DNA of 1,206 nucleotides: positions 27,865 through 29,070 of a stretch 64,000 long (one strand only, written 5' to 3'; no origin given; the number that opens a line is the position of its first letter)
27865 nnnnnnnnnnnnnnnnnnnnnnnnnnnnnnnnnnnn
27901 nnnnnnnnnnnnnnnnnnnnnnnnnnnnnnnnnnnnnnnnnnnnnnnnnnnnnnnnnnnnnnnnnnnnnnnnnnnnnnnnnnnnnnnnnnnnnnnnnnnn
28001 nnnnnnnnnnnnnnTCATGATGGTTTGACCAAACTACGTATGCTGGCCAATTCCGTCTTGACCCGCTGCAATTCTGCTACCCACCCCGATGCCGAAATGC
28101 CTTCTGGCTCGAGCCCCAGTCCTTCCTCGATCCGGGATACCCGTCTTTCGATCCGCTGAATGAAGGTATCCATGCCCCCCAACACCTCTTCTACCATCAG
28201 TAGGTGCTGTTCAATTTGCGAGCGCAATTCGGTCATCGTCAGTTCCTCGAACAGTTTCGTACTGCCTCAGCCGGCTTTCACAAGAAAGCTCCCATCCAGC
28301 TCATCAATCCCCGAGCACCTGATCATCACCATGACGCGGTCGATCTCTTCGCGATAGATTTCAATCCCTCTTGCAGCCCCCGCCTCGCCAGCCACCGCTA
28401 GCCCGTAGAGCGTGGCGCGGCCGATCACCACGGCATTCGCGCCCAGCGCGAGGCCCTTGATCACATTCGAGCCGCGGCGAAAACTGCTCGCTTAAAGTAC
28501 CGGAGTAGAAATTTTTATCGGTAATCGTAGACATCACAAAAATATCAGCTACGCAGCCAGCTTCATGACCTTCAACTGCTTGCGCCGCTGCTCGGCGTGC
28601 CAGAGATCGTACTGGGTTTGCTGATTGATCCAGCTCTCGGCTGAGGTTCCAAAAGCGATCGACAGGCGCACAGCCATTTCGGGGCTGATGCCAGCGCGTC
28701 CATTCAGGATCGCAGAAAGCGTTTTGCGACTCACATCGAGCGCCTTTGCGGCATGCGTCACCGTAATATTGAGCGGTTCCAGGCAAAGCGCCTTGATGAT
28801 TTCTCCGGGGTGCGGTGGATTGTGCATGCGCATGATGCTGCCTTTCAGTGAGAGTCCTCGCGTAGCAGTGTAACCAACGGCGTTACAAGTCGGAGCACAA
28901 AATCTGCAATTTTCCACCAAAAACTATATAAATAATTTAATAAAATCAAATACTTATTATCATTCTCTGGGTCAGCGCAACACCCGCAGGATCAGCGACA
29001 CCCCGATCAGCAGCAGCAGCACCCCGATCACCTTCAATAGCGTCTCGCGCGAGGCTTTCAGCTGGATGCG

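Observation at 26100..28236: Translationally coupled three-gene operon of unrecognised type: candidate undescribed defence or abortive-infection module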

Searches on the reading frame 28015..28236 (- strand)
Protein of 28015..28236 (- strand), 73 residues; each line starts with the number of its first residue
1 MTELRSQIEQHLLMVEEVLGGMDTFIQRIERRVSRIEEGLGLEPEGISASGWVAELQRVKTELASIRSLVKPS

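Call 3: search_protein_families(library=pfam, proteins=[window:28015-28236:-], max_evalue=1)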
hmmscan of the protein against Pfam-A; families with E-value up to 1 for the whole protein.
window:28015-28236:- (73 aa): 2 families
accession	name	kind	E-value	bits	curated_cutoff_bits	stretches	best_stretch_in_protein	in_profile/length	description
PF18982.5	JetA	-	0.15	11.1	26.2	1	2-37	227-262/434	Wadjet protein JetA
PF01544.23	CorA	-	0.22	11.2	27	1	14-72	115-169/292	CorA-like Mg2+ transporter protein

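Call 4: search_protein_families(library=padloc, proteins=[window:28015-28236:-], max_evalue=1)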
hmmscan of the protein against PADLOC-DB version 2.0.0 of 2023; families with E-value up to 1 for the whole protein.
window:28015-28236:- (73 aa): 2 families
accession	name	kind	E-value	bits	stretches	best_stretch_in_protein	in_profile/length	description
PDLC00453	JetA1|JetA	-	0.03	11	1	3-38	277-312/504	DUF5716 domain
PDLC00466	JetA1|JetA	-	0.04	10.7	1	5-38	254-287/465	DUF5716 domain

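Call 5: search_protein_families(library=ncbifam, proteins=[window:28015-28236:-], max_evalue=1)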
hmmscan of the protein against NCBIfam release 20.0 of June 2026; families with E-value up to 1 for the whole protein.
window:28015-28236:- (73 aa): 0 families

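Call 6: search_protein_families(library=phrogs, proteins=[window:28015-28236:-], max_evalue=1)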
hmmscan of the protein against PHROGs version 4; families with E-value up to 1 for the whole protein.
window:28015-28236:- (73 aa): 4 families
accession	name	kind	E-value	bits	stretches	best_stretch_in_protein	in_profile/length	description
phrog_37385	-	unknown function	0.023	15.4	1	30-44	31-45/47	-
phrog_27580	-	unknown function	0.032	15.3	1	27-44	52-69/71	-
phrog_37353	-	unknown function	0.19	12.7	1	29-44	52-67/71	-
phrog_35002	-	unknown function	0.36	11.7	1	23-60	110-147/177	-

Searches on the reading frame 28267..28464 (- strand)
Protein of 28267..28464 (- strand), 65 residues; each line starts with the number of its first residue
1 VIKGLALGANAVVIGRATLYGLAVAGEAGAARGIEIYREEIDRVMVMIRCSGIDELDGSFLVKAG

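Call 3: search_protein_families(library=pfam, proteins=[window:28267-28464:-], max_evalue=1)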
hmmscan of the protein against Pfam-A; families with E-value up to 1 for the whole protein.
window:28267-28464:- (65 aa): 1 family
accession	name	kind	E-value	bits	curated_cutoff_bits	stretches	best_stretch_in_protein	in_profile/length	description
PF01070.24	FMN_dh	-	5.6e-16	59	24.9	1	2-61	289-348/350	FMN-dependent dehydrogenase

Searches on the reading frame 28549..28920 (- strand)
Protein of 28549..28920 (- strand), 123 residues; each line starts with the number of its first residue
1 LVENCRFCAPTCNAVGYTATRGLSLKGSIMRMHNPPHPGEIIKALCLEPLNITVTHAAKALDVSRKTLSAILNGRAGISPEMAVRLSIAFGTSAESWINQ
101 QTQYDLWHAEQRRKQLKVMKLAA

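Call 3: search_protein_families(library=pfam, proteins=[window:28549-28920:-], max_evalue=1)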
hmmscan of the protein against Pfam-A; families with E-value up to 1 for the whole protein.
window:28549-28920:- (123 aa): 6 families
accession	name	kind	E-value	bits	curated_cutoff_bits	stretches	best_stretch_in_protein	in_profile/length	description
PF01381.28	HTH_3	-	1.6e-09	38.1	23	1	46-95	5-53/55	Helix-turn-helix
PF13560.12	HTH_31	-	1.4e-05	25.7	27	1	52-95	15-59/64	Helix-turn-helix domain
PF12844.13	HTH_19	-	0.00013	22.2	30.2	1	49-100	10-60/64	Helix-turn-helix domain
PF13384.12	HTH_23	-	0.061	13.6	24.6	1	51-73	17-39/50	Homeodomain-like domain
PF15943.11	YdaS_toxin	-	0.072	13.4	30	1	58-87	15-44/65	Bacterial toxin YdaS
PF02954.25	HTH_8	-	0.093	12.9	22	1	54-68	21-35/42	Bacterial regulatory protein, Fis family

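Call 4: search_protein_families(library=padloc, proteins=[window:28549-28920:-], max_evalue=1)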
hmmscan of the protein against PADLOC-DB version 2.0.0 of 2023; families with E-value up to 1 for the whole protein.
window:28549-28920:- (123 aa): 2 families
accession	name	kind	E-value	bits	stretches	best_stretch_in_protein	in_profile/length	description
PDLC04775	PDC-M69A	-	0.007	14.9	1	46-103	15-72/113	-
PDLC02926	HTH_VI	-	0.032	12.5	1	51-103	14-66/92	-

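Call 5: search_protein_families(library=ncbifam, proteins=[window:28549-28920:-], max_evalue=1)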
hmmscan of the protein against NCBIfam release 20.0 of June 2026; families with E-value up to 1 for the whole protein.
window:28549-28920:- (123 aa): 2 families
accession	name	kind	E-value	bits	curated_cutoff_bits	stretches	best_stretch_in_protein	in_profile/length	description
TIGR02607.1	antidote_HigA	equivalog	1.2e-32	111.5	47.7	1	32-112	1-81/81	HigA family addiction module antitoxin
NF003162.0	PRK04140.1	equivalog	0.0089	15.1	263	1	48-99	136-187/317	transcriptional regulator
